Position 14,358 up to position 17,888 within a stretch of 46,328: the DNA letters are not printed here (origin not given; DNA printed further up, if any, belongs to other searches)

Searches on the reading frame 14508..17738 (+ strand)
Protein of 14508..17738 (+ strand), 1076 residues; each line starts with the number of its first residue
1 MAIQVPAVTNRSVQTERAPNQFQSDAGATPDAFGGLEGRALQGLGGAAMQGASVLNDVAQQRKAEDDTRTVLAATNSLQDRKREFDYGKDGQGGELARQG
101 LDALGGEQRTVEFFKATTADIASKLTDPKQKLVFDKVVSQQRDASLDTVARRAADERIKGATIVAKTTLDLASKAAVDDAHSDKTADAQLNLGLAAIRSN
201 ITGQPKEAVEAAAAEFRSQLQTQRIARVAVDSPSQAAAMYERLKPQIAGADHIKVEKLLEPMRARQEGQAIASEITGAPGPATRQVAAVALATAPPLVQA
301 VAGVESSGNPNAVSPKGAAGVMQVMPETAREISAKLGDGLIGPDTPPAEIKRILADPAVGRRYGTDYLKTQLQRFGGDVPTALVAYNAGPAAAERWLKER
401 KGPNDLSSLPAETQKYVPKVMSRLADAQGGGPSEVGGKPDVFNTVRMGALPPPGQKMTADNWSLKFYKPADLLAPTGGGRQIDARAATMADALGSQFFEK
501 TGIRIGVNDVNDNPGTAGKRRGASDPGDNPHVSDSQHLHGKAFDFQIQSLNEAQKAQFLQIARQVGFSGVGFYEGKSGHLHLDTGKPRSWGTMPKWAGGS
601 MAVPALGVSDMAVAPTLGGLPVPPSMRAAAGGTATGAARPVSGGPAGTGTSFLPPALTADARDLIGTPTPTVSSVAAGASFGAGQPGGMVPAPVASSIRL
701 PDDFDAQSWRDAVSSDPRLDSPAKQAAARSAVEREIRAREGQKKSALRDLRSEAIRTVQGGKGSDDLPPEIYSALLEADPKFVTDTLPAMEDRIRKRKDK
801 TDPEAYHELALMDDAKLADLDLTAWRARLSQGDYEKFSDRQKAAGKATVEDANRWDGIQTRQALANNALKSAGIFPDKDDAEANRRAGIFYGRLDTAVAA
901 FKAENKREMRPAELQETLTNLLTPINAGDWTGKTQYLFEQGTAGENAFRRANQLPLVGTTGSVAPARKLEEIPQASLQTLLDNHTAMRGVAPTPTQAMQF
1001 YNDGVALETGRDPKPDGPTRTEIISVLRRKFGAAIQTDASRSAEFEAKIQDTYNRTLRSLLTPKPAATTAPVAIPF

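Call 9: search_protein_families(library=phrogs, proteins=[window:14508-17738:+], max_evalue=0.001)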
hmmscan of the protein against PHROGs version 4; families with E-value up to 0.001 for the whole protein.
window:14508-17738:+ (1076 aa): 12 families
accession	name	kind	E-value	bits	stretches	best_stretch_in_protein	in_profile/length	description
phrog_10475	-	lysis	1.2e-50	173.9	2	3-430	2-402/700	endolysin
phrog_2013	-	tail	2.6e-26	93.6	1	85-429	282-594/657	lytic tail protein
phrog_669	-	lysis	1.1e-24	87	1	142-429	792-1058/1946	endolysin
phrog_342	-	head and packaging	7.6e-17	61.6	1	296-527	31-256/1235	internal virion protein with endolysin domain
phrog_1044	-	lysis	5.1e-14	52.4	1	40-405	30-342/900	endolysin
phrog_13449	-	other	5e-13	50.1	1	295-429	22-124/269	transglycosylase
phrog_14342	-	tail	2.7e-11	44.6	1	287-422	148-270/272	lytic tail fiber protein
phrog_36437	-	unknown function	1.7e-10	41.6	1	53-421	32-359/374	-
phrog_28504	-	tail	4.6e-10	39.9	1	297-423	250-359/597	lytic tail fiber protein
phrog_17373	-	other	2.5e-09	38.2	1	534-593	76-131/224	peptidase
phrog_12507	-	other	2.4e-07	31.9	1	294-406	24-123/260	transglycosylase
phrog_32437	-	unknown function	0.00023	22.1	1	296-395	88-175/205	-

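Call 10: search_protein_families(library=pfam, proteins=[window:14508-17738:+], max_evalue=0.01)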
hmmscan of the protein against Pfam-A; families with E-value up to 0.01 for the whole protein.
window:14508-17738:+ (1076 aa): 3 families
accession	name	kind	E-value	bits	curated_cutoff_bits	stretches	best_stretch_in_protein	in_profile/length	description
PF01464.25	SLT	-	8e-23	80.7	21.3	1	288-403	7-111/117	Transglycosylase SLT domain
PF05951.18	Peptidase_M15_2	-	5.1e-07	30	27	1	533-590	98-153/153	Bacterial protein of unknown function (DUF882)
PF08291.16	Peptidase_M15_3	-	7.7e-06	26.4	23.2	1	533-583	62-108/108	Peptidase M15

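Call 70: search_protein_families(library=ncbifam, proteins=[window:14508-17738:+], max_evalue=0.01)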
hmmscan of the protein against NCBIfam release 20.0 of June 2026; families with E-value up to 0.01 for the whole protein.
window:14508-17738:+ (1076 aa): 6 families
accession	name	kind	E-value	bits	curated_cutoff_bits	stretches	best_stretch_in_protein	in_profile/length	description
NF047373.1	BB0259_flg_lyt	exception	6.1e-16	58.3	234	1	297-422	565-683/705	flagellar assembly lytic transglycosylase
NF008631.0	PRK11619.1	equivalog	6.5e-15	54.5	536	1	299-421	498-618/644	murein transglycosylase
NF053624.1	PtglEndpepMepK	equivalog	5.8e-08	32.8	185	1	533-590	123-176/176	peptidoglycan L,D-endopeptidase MepK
NF008050.0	PRK10783.1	equivalog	1.4e-06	26.9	508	1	303-422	126-239/457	murein transglycosylase D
NF012014.0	PRK15470.1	equivalog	1.7e-05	24.5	233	1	285-337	44-97/203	membrane-bound lytic murein transglycosylase EmtA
NF008670.0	PRK11671.1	equivalog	0.00095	18.4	375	1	296-334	208-247/359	membrane-bound lytic murein transglycosylase MltC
